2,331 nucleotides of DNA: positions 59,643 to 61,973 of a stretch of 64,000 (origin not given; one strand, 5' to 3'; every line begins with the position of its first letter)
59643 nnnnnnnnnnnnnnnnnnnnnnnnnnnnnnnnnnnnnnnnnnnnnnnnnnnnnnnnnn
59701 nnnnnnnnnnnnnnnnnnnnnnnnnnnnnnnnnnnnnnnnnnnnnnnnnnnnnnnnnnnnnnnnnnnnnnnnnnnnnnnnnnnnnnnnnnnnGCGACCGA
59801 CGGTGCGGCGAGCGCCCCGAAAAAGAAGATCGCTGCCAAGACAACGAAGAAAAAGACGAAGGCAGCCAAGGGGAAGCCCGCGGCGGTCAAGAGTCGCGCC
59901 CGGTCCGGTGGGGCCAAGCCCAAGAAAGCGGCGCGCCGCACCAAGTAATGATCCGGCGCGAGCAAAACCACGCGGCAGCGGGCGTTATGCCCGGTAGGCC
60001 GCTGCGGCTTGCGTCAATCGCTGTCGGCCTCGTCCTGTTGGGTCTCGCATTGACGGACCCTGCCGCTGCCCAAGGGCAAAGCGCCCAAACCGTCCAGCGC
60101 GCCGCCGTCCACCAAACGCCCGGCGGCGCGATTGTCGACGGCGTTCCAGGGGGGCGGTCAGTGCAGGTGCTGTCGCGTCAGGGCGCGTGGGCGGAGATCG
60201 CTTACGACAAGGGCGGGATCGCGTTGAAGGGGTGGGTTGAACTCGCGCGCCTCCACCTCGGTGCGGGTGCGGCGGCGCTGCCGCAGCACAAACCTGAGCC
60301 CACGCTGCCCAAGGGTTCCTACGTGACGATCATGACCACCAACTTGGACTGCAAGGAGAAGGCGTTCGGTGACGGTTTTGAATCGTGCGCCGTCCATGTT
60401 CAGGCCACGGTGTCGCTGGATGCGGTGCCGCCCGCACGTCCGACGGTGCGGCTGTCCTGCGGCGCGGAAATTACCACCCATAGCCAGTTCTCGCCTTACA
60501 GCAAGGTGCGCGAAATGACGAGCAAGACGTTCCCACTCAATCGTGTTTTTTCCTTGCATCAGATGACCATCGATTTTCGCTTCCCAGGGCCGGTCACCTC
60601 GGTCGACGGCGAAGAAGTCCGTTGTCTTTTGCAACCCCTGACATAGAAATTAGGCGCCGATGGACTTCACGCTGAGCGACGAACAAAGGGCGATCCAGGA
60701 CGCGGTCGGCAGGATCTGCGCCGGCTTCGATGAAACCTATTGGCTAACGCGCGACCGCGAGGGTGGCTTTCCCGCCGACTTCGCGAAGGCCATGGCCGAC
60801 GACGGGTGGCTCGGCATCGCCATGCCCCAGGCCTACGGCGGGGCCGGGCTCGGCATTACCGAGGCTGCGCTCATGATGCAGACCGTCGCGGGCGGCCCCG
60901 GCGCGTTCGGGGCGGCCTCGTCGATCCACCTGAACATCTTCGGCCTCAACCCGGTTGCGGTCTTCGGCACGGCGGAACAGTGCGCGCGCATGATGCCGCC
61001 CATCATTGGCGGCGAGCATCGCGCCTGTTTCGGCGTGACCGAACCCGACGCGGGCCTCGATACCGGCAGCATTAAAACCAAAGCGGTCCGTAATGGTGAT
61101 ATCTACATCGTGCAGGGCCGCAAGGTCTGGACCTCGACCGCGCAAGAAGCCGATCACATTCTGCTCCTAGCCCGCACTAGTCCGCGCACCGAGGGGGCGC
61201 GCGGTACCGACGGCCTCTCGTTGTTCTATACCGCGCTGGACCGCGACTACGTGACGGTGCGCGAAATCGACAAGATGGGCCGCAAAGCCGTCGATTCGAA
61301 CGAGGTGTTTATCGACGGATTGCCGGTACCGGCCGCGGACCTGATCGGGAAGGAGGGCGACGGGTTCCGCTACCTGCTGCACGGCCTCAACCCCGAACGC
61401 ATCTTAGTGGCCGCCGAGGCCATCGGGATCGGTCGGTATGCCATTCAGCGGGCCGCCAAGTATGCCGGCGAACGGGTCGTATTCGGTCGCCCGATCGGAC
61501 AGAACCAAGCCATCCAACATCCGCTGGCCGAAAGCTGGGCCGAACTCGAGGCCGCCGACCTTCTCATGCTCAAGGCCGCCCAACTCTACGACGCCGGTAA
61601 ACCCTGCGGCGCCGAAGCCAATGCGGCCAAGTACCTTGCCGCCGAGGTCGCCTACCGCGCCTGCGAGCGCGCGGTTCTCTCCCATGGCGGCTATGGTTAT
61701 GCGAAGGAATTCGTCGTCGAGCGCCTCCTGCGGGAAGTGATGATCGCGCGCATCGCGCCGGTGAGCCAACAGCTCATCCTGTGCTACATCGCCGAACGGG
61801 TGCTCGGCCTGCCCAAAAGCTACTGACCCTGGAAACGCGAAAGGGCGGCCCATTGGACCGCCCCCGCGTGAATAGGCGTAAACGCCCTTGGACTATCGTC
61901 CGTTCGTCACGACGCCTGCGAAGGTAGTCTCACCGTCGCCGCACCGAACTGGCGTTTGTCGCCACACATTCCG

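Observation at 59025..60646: Racemase-family enzyme carrying a histone-H1-like polylysine tail, translationally overlapped (TAATG) with a secreted SH3-domain protein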

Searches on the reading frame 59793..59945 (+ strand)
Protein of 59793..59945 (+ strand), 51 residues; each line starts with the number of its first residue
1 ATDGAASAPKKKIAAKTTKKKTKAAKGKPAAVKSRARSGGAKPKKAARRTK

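Call 43: find_homologous_proteins(query=A5, max_evalue=0.001)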
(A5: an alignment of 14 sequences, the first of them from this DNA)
Query A5 (14 sequences): 8000 candidates shared short words with the query, none scored E <= 0.001.

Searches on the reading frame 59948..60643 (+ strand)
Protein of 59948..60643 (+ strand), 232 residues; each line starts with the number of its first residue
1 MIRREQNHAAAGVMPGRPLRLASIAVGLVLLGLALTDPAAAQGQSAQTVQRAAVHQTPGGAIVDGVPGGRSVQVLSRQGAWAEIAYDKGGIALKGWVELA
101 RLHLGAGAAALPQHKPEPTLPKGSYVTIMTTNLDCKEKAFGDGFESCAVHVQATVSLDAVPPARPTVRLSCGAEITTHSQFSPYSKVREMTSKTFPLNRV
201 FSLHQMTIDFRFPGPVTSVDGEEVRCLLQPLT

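Call 5: search_protein_families(library=pfam, proteins=[window:59948-60643:+], max_evalue=0.01)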
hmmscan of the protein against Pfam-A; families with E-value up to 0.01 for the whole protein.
window:59948-60643:+ (232 aa): 1 family
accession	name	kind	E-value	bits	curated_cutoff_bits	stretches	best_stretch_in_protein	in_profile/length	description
PF08239.17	SH3_3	-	8.8e-05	23.1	27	1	54-98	5-49/54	Bacterial SH3 domain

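Call 6: search_protein_families(library=ncbifam, proteins=[window:59948-60643:+], max_evalue=0.01)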
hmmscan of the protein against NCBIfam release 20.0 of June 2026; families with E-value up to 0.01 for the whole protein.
window:59948-60643:+ (232 aa): 0 families

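Call 44: find_homologous_proteins(query=window:59948-60643:+, max_evalue=0.001)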
Query window:59948-60643:+ (232 aa): 3 proteins with E <= 0.001 among 5445 candidates.
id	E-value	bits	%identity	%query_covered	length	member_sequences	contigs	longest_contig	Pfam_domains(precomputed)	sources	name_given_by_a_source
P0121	3.6e-150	516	100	100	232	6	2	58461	-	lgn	-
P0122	1.4e-89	318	68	91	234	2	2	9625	-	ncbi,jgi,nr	ncbi:MAG: SH3 domain-containing protein [Alphaproteobacteria bacterium]|nr:SH3 domain-containing pro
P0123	2.2e-81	291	60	99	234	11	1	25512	-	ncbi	-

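Call 46: find_encoding_contigs(protein=P0122, flank=5000, max_places=2)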
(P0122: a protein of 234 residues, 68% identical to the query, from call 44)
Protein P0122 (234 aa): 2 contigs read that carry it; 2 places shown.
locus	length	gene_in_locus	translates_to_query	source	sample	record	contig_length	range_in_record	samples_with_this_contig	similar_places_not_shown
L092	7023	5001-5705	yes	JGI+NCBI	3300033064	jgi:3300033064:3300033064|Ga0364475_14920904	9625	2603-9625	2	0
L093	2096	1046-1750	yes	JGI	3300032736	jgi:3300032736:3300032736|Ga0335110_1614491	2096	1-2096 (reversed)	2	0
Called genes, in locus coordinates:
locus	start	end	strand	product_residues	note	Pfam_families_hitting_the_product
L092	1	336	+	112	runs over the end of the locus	PF12840:HTH_20, PF01022:HTH_5, PF12802:MarR_2 (weak)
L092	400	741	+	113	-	PF06108:DUF952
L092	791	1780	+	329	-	PF01636:APH, PF19974:TCAD9 (weak)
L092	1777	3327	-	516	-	PF06609:TRI12, PF00083:Sugar_tr (weak), PF07690:MFS_1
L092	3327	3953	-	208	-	PF00440:TetR_N, PF17932:TetR_C_24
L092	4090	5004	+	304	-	PF01177:Asp_Glu_race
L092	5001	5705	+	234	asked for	-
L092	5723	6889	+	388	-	PF02771:Acyl-CoA_dh_N, PF02770:Acyl-CoA_dh_M, PF00441:Acyl-CoA_dh_1, PF08028:Acyl-CoA_dh_2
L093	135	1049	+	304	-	PF01177:Asp_Glu_race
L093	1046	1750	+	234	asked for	-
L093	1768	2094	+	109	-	?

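Call 47: find_encoding_contigs(protein=P0123, flank=5000, max_places=2)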
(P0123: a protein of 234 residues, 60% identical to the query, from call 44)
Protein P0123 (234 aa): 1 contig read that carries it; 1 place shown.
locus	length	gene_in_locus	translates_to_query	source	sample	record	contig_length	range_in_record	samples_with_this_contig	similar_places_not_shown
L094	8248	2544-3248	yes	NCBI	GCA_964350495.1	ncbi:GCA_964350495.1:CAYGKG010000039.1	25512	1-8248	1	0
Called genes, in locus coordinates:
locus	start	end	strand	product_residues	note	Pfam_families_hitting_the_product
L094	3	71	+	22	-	?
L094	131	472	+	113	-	PF06108:DUF952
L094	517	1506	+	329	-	PF01636:APH, PF19974:TCAD9 (faint)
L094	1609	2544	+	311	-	PF01177:Asp_Glu_race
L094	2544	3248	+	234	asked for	-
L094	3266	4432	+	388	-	PF02771:Acyl-CoA_dh_N, PF02770:Acyl-CoA_dh_M, PF00441:Acyl-CoA_dh_1, PF08028:Acyl-CoA_dh_2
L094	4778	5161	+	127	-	PF07883:Cupin_2 (weak)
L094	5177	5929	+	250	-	PF17645:Amdase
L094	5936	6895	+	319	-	PF00903:Glyoxalase (faint)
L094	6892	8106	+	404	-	PF17785:PUA_3, PF10672:Methyltrans_SAM, PF01728:FtsJ (faint), PF05175:MTS, PF13847:Methyltransf_31, PF13649:Methyltransf_25 (weak)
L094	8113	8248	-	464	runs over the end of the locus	PF01425:Amidase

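Call 60: predict_structure(alignment_id=A7)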
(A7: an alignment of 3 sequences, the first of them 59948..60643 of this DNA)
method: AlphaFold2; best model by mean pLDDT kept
length: 232 residues; sequences in the alignment: 3
mean_pLDDT: 67.7   pTM: 0.40
mean pLDDT of the five models: 67.7, 62.4, 50.4, 31.6, 31.3
residues with pLDDT >= 90: 0; 70-90: 126; 50-70: 75; < 50: 31
segments of 3 or more residues with pLDDT < 50: 1-16, 35-41, 117-124
pLDDT, mean of each block of 10 residues (from residue 1): 37 45 60 46 74 71 72 84 79 80 71 53 48 75 78 63 70 80 76 72 76 75 73 67
secondary structure, 60 per line:
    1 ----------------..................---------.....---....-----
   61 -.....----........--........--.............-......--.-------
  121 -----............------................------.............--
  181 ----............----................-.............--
elements in order: H17-34 E44-48 E52-55 E62-66 E71-78 E81-88 E91-98 H105-110 E126-137 E144-156 E166-178 E185-196 E201-216 E218-230

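Call 64: fold_search(model_id=the predicted structure, library=pdb)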
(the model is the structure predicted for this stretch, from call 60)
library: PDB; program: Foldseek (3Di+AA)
matches with E <= 10: 1232; with E <= 0.001: 0
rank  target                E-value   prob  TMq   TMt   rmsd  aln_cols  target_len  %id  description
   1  2c26                  6.0e-03  0.16  0.12  0.11  21.1       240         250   10  Structural basis for the promiscuous specificity of the carbohydrate- binding modules from the beta-sandwich super famil (released 2005-10-18)
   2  9a7d_A                6.7e-03  0.96  0.25  0.12  20.2       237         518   16  Integrative model of YRVJ-YACD by crosslinking MS and deep learning (released 2024-09-18)
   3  7mor_D                6.7e-03  0.35  0.17  0.12  21.3       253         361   10  CRYSTAL STRUCTURE OF NATIVE BOVINE ARRESTIN 1 IN COMPLEX WITH 5-METHYLENEBIPHOSPHONATE INOSITOL PENTAKISPHAOPHATE (5-P (released 2021-10-13)
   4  4cu6                  7.0e-03  0.80  0.24  0.10  11.3       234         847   12  Unravelling the multiple functions of the architecturally intricate Streptococcus pneumoniae beta-galactosidase, BgaA (released 2014-08-20)
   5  4cuc_A                7.4e-03  0.72  0.24  0.10  11.7       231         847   10  Unravelling the multiple functions of the architecturally intricate Streptococcus pneumoniae beta-galactosidase, BgaA. (released 2014-08-20)
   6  7dfa_A                7.8e-03  0.35  0.17  0.12  20.9       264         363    6  Crystal of Arrestin2-V2Rpp-4-Fab30 complex (released 2021-07-28)
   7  8i0z_B                8.2e-03  0.16  0.13  0.10  22.3       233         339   11  Structure of beta-arrestin2 in complex with a phosphopeptide corresponding to the human C5a anaphylatoxin chemotactic  (released 2023-05-17)
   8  6kl7_B                9.6e-03  0.16  0.13  0.10  20.7       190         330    9  Beta-arrestin 1 mutant S13D/T275D (released 2020-01-29)
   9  5tv1                  1.0e-02  0.33  0.17  0.13  20.9       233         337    8  active arrestin-3 with inositol hexakisphosphate (released 2017-11-22)
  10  3ugx_B                1.1e-02  0.28  0.16  0.12  20.1       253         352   10  Crystal Structure of Visual Arrestin (released 2012-02-08)
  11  1cf1_C                1.1e-02  0.21  0.15  0.11  20.0       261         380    9  ARRESTIN FROM BOVINE ROD OUTER SEGMENTS (released 1999-04-16)
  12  7jtb_D                1.2e-02  0.41  0.16  0.11  18.8       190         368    9  CRYSTAL STRUCTURE OF NATIVE BOVINE ARRESTIN 1 IN COMPLEX WITH INOSITOL HEXAKISPHOSPHATE (released 2021-10-13)
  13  7jsm_B                1.3e-02  0.28  0.16  0.11  21.1       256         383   10  CRYSTAL STRUCTURE OF NATIVE BOVINE ARRESTIN 1 (released 2021-10-13)
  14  4h3w_A                1.5e-02  0.69  0.18  0.15  13.9       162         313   10  Crystal structure of a putative secreted protein (BDI_1231) from Parabacteroides distasonis ATCC 8503 at 2.00 A resolu (released 2012-11-14)
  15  9l8l_C                1.5e-02  0.47  0.22  0.16  20.8       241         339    8  Structure of GPCR megacomplex bound to agonists (released 2025-12-31)
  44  2krs_MODEL_1_A        3.7e-02  1.00  0.23  0.67  10.1        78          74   12  Solution NMR structure of SH3 domain from CPF_0587 (fragment 415-479) from Clostridium perfringens. Northeast  (released 2010-01-26)
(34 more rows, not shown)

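Call 78: search_protein_families(library=pfam, alignment_id=A6, max_evalue=0.01)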
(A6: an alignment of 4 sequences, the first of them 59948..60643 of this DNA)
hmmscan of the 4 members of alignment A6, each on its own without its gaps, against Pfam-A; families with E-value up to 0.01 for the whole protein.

A. member 1, window:59948-60643:+ (232 aa): 1 family
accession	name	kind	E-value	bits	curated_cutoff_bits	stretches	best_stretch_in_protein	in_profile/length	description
PF08239.17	SH3_3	-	8.8e-05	23.1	27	1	54-98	5-49/54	Bacterial SH3 domain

B. families by the number of members that match (of 4 scanned): 1 family
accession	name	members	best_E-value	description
PF08239.17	SH3_3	2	3.1e-05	Bacterial SH3 domain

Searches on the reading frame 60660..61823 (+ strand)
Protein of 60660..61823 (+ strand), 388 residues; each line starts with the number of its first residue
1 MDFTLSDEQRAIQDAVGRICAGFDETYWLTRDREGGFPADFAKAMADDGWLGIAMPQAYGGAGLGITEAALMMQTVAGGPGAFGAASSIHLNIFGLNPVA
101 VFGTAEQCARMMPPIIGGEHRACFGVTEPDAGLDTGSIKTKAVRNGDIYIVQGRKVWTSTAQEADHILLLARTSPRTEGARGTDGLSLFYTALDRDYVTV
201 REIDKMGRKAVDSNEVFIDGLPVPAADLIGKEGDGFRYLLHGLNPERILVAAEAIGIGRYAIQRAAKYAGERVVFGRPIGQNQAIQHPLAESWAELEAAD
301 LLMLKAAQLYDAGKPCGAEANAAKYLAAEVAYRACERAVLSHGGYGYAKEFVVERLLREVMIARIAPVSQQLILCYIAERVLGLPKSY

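Call 5: search_protein_families(library=pfam, proteins=[window:60660-61823:+], max_evalue=0.01)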
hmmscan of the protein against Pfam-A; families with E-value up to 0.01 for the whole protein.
window:60660-61823:+ (388 aa): 4 families
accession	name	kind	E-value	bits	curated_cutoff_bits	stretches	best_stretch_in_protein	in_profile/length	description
PF00441.29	Acyl-CoA_dh_1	-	3.3e-39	134.9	22.4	1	233-381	1-149/150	Acyl-CoA dehydrogenase, C-terminal domain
PF02771.21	Acyl-CoA_dh_N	-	1.4e-23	83.8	22.9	1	6-119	1-113/113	Acyl-CoA dehydrogenase, N-terminal domain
PF08028.16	Acyl-CoA_dh_2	-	3.5e-19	69.9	22.7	1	249-364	2-127/134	Acyl-CoA dehydrogenase, C-terminal domain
PF02770.24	Acyl-CoA_dh_M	-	6.2e-18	65.2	33.3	1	123-219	1-95/97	Acyl-CoA dehydrogenase, middle domain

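Call 38: search_solved_structures(query=window:60660-61823:+, max_evalue=1e-10)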
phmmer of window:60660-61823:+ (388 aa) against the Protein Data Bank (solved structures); distinct sequences matched with E-value up to 1e-10: 96 (the best 60 are shown).
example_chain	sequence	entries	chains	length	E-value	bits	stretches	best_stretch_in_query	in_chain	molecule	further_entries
5lnx_A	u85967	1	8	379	3.3e-66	227.1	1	33-382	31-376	Acyl-CoA dehydrogenase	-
4u83_A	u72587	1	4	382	1.9e-63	218.1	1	7-367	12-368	Acyl-CoA dehydrogenase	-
1ws9_A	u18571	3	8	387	4.2e-60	207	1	30-382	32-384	acyl-CoA dehydrogenase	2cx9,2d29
4m9a_A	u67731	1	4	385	7.4e-59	202.9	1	1-371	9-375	Acyl-CoA dehydrogenase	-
4n5f_A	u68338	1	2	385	1.4e-58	202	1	2-371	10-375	Putative acyl-CoA dehydrogenase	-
4l1f_A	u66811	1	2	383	4.1e-58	200.5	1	1-374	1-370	Acyl-CoA dehydrogenase domain protein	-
1ukw_A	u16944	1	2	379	6.2e-58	199.9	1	1-382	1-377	acyl-CoA dehydrogenase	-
5ol2_C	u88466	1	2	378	3.6e-57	197.4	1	31-369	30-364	Acyl-CoA dehydrogenase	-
4iv6_A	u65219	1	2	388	1.7e-56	195.2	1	35-370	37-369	Acyl-CoA dehydrogenase FadE3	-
6fah_C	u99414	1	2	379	3.3e-55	190.9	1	32-370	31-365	Caffeyl-CoA reductase-Etf complex subunit CarC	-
4o5m_A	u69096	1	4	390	4.6e-51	177.3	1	1-370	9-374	Isovaleryl-CoA dehydrogenase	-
3mpi_A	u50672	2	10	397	3.2e-50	174.5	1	1-384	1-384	Glutaryl-CoA dehydrogenase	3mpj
7y0a_A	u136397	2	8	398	1.9e-48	168.6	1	32-378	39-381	Short-chain specific acyl-CoA dehydrogenase, mitochondrial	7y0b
1jqi_A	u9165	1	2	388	2.3e-48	168.4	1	31-377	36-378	short chain acyl-CoA dehydrogenase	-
8sgs_A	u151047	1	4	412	2.5e-48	168.3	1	32-377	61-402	Short-chain specific acyl-CoA dehydrogenase, mitochondrial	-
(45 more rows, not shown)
